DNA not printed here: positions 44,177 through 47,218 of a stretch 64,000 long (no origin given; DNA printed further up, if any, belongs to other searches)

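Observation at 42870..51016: RHS/YD-repeat giant protein with NHL N-terminus and an 840-aa post-core extension, coupled to a PgaC-like processive GT2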

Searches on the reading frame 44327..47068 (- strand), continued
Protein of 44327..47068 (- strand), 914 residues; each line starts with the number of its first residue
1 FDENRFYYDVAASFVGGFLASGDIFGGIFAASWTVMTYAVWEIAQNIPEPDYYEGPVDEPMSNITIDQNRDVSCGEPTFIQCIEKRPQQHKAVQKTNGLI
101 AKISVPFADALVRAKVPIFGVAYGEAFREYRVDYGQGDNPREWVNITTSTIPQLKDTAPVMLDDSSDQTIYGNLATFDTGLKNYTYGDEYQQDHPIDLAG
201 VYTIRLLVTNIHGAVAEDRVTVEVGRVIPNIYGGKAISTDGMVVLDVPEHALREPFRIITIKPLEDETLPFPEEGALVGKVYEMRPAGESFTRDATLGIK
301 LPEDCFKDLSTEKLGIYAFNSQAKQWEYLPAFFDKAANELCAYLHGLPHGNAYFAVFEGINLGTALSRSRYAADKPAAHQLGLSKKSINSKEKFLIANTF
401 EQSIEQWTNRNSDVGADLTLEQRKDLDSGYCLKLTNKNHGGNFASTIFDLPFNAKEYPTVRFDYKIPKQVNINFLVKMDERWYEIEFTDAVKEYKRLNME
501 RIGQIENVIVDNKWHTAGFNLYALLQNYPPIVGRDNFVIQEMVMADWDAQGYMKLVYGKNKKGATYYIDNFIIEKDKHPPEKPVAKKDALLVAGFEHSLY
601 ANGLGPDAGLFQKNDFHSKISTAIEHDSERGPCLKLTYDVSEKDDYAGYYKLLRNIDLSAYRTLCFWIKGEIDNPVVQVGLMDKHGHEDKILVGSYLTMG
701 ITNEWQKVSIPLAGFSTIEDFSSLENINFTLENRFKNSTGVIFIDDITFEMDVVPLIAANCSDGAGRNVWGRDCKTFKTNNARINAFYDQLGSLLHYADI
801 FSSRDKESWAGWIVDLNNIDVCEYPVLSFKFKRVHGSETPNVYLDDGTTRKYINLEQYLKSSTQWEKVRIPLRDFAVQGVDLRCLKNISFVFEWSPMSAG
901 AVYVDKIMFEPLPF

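Call 29: search_protein_families(library=pfam, proteins=[L005:12548-14119:+, L016:12385-14028:+, L018:12475-14148:+, L011:4478-6214:+, L013:1154-2938:+, L015:12522-14264:+, L017:4902-6620:+, L021:12275-13954:+, L011:12569-13498:+, L001:7757-8644:+], max_evalue=0.01)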
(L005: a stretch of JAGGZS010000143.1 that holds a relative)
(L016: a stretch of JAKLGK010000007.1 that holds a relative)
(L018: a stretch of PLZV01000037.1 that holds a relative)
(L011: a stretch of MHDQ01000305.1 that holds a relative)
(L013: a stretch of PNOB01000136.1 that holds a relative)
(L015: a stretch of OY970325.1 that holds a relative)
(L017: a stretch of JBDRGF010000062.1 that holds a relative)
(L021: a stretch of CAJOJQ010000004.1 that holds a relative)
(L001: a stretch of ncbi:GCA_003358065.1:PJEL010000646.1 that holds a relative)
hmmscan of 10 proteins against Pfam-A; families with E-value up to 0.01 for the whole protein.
L005:12548-14119:+ (524 aa): 4 families
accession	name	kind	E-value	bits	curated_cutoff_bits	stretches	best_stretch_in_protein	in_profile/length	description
PF13632.12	Glyco_trans_2_3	-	4.7e-07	30.3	27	1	175-370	1-187/198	Glycosyl transferase family group 2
PF00535.33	Glycos_transf_2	-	0.0012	19.3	23.3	1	87-225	4-131/168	Glycosyl transferase family 2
PF13641.12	Glyco_tranf_2_3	-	0.006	17.1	27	0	95-317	14-230/230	Glycosyltransferase like family 2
PF13506.12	Glyco_transf_21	-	0.0072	16.2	21.7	0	155-264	14-117/174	Glycosyl transferase family 21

L016:12385-14028:+ (548 aa): 4 families
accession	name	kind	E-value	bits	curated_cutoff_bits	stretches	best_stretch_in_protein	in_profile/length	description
PF13632.12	Glyco_trans_2_3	-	1.6e-08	35.1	27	1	196-380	2-192/198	Glycosyl transferase family group 2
PF13641.12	Glyco_tranf_2_3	-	5.6e-08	33.5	27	1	134-336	32-229/230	Glycosyltransferase like family 2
PF13506.12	Glyco_transf_21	-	0.00018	21.4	21.7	1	172-335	14-173/174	Glycosyl transferase family 21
PF00535.33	Glycos_transf_2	-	0.0056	17.1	23.3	1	188-281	78-164/168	Glycosyl transferase family 2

L018:12475-14148:+ (558 aa): 2 families
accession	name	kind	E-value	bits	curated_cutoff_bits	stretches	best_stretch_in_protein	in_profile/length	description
PF13632.12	Glyco_trans_2_3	-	1.7e-07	31.7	27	1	209-394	1-177/198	Glycosyl transferase family group 2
PF00535.33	Glycos_transf_2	-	0.0028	18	23.3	1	124-293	6-162/168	Glycosyl transferase family 2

L011:4478-6214:+ (579 aa): 6 families
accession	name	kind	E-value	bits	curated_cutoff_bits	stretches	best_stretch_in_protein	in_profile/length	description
PF13632.12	Glyco_trans_2_3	-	3.3e-22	79.7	27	1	177-366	2-189/198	Glycosyl transferase family group 2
PF13641.12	Glyco_tranf_2_3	-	4.5e-21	76.4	27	1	111-316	23-230/230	Glycosyltransferase like family 2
PF00535.33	Glycos_transf_2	-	1.5e-17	64.5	23.3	1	105-263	14-167/168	Glycosyl transferase family 2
PF13506.12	Glyco_transf_21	-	5.3e-09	36.2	21.7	1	159-314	18-173/174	Glycosyl transferase family 21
PF10111.15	Glyco_tranf_2_2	-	0.0001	22.3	27.3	1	116-281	25-200/276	Glycosyltransferase like family 2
PF13704.12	Glyco_tranf_2_4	-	0.00048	21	27.5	1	120-190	21-88/98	Glycosyl transferase family 2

L013:1154-2938:+ (595 aa): 6 families
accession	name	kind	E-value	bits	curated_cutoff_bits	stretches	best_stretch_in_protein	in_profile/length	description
PF13632.12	Glyco_trans_2_3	-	2.8e-24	86.5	27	1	193-387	2-194/198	Glycosyl transferase family group 2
PF13641.12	Glyco_tranf_2_3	-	4.5e-22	79.6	27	1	119-332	15-230/230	Glycosyltransferase like family 2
PF00535.33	Glycos_transf_2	-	2.7e-17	63.6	23.3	1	116-279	9-167/168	Glycosyl transferase family 2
PF13506.12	Glyco_transf_21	-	2e-07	31.1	21.7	1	172-329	15-172/174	Glycosyl transferase family 21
PF10111.15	Glyco_tranf_2_2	-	5.4e-07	29.8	27.3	1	119-297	14-200/276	Glycosyltransferase like family 2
PF13704.12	Glyco_tranf_2_4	-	0.0049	17.8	27.5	1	138-206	23-88/98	Glycosyl transferase family 2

L015:12522-14264:+ (581 aa): 4 families
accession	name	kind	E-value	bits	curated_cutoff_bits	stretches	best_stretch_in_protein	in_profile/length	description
PF13632.12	Glyco_trans_2_3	-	1.6e-17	64.4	27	1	195-377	3-178/198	Glycosyl transferase family group 2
PF13641.12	Glyco_tranf_2_3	-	5e-13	50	27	1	122-330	17-228/230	Glycosyltransferase like family 2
PF00535.33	Glycos_transf_2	-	1.1e-12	48.7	23.3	1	122-275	14-163/168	Glycosyl transferase family 2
PF13506.12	Glyco_transf_21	-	4.4e-08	33.2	21.7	1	163-329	5-169/174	Glycosyl transferase family 21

L017:4902-6620:+ (573 aa): 4 families
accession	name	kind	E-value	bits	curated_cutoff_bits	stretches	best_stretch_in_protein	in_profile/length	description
PF13632.12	Glyco_trans_2_3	-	3.4e-19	69.9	27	1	183-373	2-190/198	Glycosyl transferase family group 2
PF13641.12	Glyco_tranf_2_3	-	1.2e-16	61.9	27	1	117-322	23-230/230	Glycosyltransferase like family 2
PF00535.33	Glycos_transf_2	-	2.2e-16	60.7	23.3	1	116-269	19-167/168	Glycosyl transferase family 2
PF13506.12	Glyco_transf_21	-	6.3e-11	42.5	21.7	1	165-320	18-173/174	Glycosyl transferase family 21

L021:12275-13954:+ (560 aa): 4 families
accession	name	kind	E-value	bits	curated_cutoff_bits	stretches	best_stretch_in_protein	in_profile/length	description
PF13632.12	Glyco_trans_2_3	-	2.3e-20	73.7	27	1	177-367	4-179/198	Glycosyl transferase family group 2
PF13641.12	Glyco_tranf_2_3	-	1.5e-16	61.6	27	1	108-311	22-228/230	Glycosyltransferase like family 2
PF00535.33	Glycos_transf_2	-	4.3e-12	46.7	23.3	1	107-260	18-167/168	Glycosyl transferase family 2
PF13506.12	Glyco_transf_21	-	3.7e-05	23.7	21.7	1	152-310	13-169/174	Glycosyl transferase family 21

L011:12569-13498:+ (310 aa): 1 family
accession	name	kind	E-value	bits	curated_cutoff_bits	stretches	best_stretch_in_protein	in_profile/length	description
PF00963.24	Cohesin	-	1.8e-05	25.4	24.1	1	46-142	11-110/139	Cohesin domain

L001:7757-8644:+ (296 aa): 0 families

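Call 46: search_protein_families(library=pfam, proteins=[L005:5381-7780:+, L008:6488-7687:+, L011:6230-7729:+, L012:324-1823:+, L013:3518-4717:+, L014:4759-5958:+, L015:6056-7555:+, L016:6218-7717:+, L017:6503-7702:+, L021:6422-7921:+], max_evalue=0.01)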
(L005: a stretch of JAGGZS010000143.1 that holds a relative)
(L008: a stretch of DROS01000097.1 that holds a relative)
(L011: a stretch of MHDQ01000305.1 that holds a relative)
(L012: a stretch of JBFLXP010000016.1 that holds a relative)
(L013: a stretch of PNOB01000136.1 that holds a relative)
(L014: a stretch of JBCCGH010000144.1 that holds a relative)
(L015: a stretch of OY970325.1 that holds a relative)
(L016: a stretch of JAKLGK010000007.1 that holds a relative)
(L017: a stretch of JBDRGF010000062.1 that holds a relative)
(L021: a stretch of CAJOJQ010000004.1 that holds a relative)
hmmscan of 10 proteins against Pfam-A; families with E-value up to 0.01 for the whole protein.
L005:5381-7780:+ (800 aa): 6 families
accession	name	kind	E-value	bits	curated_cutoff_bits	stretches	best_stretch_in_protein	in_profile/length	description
PF20148.4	DUF6531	-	1.2e-10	42.1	24.1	1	633-691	12-69/74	Domain of unknown function (DUF6531)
PF13620.12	CarboxypepD_reg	-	2.3e-08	34.7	32.3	1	431-485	2-51/82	Carboxypeptidase regulatory-like domain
PF17210.9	SdrD_B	-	3.2e-05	24.5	29.7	1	437-487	18-63/112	SdrD B-like domain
PF13715.12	CarbopepD_reg_2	-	0.00065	20.1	32.2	1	431-487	1-49/88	CarboxypepD_reg-like domain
PF05593.20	RHS_repeat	-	0.001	19.9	22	1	758-792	4-37/38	RHS Repeat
PF08191.17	LRR_adjacent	-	0.0074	16.9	21.8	0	127-149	4-24/57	LRR adjacent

L008:6488-7687:+ (400 aa): 3 families
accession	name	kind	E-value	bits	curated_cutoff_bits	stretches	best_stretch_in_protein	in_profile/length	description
PF05593.20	RHS_repeat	-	1.9e-34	117.8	22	4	327-363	1-37/38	RHS Repeat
PF20148.4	DUF6531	-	8.6e-07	29.6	24.1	1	149-217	10-65/74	Domain of unknown function (DUF6531)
PF25023.1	TEN_YD-shell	-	2.5e-06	26.3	50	1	261-376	42-158/909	Teneurin YD-shell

L011:6230-7729:+ (500 aa): 3 families
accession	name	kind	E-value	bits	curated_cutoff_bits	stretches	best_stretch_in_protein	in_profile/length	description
PF05593.20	RHS_repeat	-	2.4e-12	47.4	22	1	361-398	1-37/38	RHS Repeat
PF20148.4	DUF6531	-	1.4e-07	32.2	24.1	1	215-276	12-69/74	Domain of unknown function (DUF6531)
PF00404.24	Dockerin_1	-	1.2e-06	29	22.9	1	26-78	2-55/57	Dockerin type I domain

L012:324-1823:+ (500 aa): 3 families
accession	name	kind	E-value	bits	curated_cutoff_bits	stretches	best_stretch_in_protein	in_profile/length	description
PF05593.20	RHS_repeat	-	2.9e-10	40.7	22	2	359-380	1-22/38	RHS Repeat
PF00404.24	Dockerin_1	-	7.7e-08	32.9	22.9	1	36-90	1-56/57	Dockerin type I domain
PF20148.4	DUF6531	-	7.9e-06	26.6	24.1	1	218-274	12-64/74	Domain of unknown function (DUF6531)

L013:3518-4717:+ (400 aa): 2 families
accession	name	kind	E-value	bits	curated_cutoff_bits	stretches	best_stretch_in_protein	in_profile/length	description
PF05593.20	RHS_repeat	-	2.2e-22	79.3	22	2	310-343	2-35/38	RHS Repeat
PF20148.4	DUF6531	-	1.8e-06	28.6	24.1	1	51-113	12-70/74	Domain of unknown function (DUF6531)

L014:4759-5958:+ (400 aa): 3 families
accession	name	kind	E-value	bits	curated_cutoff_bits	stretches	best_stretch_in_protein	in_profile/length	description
PF05593.20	RHS_repeat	-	3.2e-20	72.5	22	2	314-350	1-37/38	RHS Repeat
PF20148.4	DUF6531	-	1.1e-11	45.4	24.1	1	175-236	14-74/74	Domain of unknown function (DUF6531)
PF25023.1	TEN_YD-shell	-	0.0064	15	50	1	280-372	53-146/909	Teneurin YD-shell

L015:6056-7555:+ (500 aa): 3 families
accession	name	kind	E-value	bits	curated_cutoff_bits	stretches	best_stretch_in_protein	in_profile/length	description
PF05593.20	RHS_repeat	-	2.8e-11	43.9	22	1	357-394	1-37/38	RHS Repeat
PF20148.4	DUF6531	-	3.9e-09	37.2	24.1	1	210-272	11-69/74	Domain of unknown function (DUF6531)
PF00404.24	Dockerin_1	-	3.6e-06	27.5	22.9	1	28-83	1-57/57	Dockerin type I domain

L016:6218-7717:+ (500 aa): 4 families
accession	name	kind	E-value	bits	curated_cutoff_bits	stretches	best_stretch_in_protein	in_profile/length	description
PF05593.20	RHS_repeat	-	1.9e-09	38.1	22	2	447-471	12-36/38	RHS Repeat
PF00404.24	Dockerin_1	-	7.2e-07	29.7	22.9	1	170-223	1-56/57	Dockerin type I domain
PF20148.4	DUF6531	-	0.00063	20.5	24.1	0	335-390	14-65/74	Domain of unknown function (DUF6531)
PF13405.12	EF-hand_6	-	0.0097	16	25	0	172-190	10-28/30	EF-hand domain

L017:6503-7702:+ (400 aa): 1 family
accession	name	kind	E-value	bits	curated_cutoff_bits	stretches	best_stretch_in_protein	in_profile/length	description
PF20148.4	DUF6531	-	3.9e-07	30.8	24.1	1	246-313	11-74/74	Domain of unknown function (DUF6531)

L021:6422-7921:+ (500 aa): 3 families
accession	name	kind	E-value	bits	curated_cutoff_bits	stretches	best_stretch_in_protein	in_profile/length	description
PF05593.20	RHS_repeat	-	2.2e-12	47.5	22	2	375-413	1-38/38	RHS Repeat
PF20148.4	DUF6531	-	6.3e-05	23.7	24.1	1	232-290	16-70/74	Domain of unknown function (DUF6531)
PF00404.24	Dockerin_1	-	9e-05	23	22.9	1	57-109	1-56/57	Dockerin type I domain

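Call 56: search_protein_representatives(alignment_id=A1)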
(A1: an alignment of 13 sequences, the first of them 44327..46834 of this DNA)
Query: 13 sequences, 979 profile positions. Proteins with E-value up to 0.001 (for the whole library): 5061; up to 1e-10: 1996; up to 1e-30: 596. The best 150 are listed.
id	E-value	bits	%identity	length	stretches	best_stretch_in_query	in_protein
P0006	0.0e+00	1429.8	-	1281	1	6-977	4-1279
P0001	0.0e+00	1416.9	-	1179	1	29-976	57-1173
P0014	0.0e+00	1411.0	-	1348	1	38-976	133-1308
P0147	0.0e+00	1335.6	-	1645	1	123-973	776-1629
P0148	0.0e+00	1319.9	-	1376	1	91-974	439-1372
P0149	0.0e+00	1305.3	-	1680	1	135-975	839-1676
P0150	0.0e+00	1300.9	-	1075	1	139-976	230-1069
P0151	0.0e+00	1277.3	-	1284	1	120-976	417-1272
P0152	0.0e+00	1250.5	-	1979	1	133-975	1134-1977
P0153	0.0e+00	1239.8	-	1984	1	123-975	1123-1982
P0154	0.0e+00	1234.3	-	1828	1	114-976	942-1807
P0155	0.0e+00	1228.6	-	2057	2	139-806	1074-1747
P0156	0.0e+00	1226.7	-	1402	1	88-975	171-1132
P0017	0.0e+00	1206.3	-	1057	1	2-978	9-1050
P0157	0.0e+00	1196.9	-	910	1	134-976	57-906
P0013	0.0e+00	1140.9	-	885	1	139-973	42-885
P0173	1.4e-280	950.0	-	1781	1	137-973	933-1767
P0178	2.6e-262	889.5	-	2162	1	128-974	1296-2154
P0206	2.6e-226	770.3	-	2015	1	112-973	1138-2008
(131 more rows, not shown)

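Call 58: search_protein_families(library=pfam, proteins=[P0178, P0206, P0152, P0154, P0173], max_evalue=0.001)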
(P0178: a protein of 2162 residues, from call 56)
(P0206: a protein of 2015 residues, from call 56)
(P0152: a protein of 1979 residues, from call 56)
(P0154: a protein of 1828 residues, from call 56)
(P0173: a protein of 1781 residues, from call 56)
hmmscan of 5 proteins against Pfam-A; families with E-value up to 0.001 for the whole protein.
P0178 (2162 aa): 2 families
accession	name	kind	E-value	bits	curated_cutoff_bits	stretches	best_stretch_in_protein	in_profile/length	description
PF13385.13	Laminin_G_3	-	3.4e-28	99.1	27.6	2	11-158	19-150/151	Concanavalin A-like lectin/glucanases superfamily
PF21582.3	CBM30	-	1.1e-07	32.4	27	1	1907-1974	77-150/170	Carbohydrate binding domain 30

P0206 (2015 aa): 2 families
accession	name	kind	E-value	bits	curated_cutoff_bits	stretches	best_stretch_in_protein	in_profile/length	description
PF13385.13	Laminin_G_3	-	7.5e-14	52.6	27.6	1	88-233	10-150/151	Concanavalin A-like lectin/glucanases superfamily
PF21582.3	CBM30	-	1.2e-06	29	27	0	1762-1835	77-155/170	Carbohydrate binding domain 30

P0152 (1979 aa): 7 families
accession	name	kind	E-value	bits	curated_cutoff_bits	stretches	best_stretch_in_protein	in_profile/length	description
PF13517.12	FG-GAP_3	-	2.7e-16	60.3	26.9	3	133-193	1-61/61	FG-GAP-like repeat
PF01839.29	FG-GAP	-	3.2e-14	52.9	22.1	1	35-59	7-37/37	FG-GAP repeat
PF22352.2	K319L-like_PKD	-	1.9e-12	47.4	27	1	381-464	1-83/84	K319L-like, PKD domain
PF18911.6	PKD_4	-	2e-11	44.2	27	1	374-463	1-83/85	PKD domain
PF21582.3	CBM30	-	3.5e-10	40.5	27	1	1892-1973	77-167/170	Carbohydrate binding domain 30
PF11617.13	Cu-binding_MopE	-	2.8e-07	31.1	27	1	341-369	1-28/30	Putative metal-binding motif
PF00801.26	PKD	-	0.00033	21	23.5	0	400-457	24-73/80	PKD domain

P0154 (1828 aa): 7 families
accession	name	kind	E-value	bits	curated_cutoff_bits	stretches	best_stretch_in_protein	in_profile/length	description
PF03793.24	PASTA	-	4.1e-20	71.9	23.2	2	206-268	1-63/64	PASTA domain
PF09136.16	Glucodextran_B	-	6.1e-13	48.9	27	1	352-431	1-79/83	Glucodextranase, domain B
PF21582.3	CBM30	-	3e-11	44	27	1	1700-1803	57-168/170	Carbohydrate binding domain 30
PF03425.19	CBM_11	-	1.4e-10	42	27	1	1476-1607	12-139/182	Carbohydrate binding domain (family 11)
PF13948.11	DUF4215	-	1.2e-05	26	27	1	832-868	11-47/47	Domain of unknown function (DUF4215)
PF18884.5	TSP3_bac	-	9.9e-05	22.5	25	1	873-894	1-22/22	Bacterial TSP3 repeat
PF08547.18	CIA30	-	0.00025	21.6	24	0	1704-1773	51-121/157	Complex I intermediate-associated protein 30 (CIA30)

P0173 (1781 aa): 2 families
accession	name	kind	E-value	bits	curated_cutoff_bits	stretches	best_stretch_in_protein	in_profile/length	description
PF21582.3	CBM30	-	8.7e-07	29.5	27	1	1684-1765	77-167/170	Carbohydrate binding domain 30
PF01833.30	TIG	-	2.8e-05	24.5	20.9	0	263-323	3-57/84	IPT/TIG domain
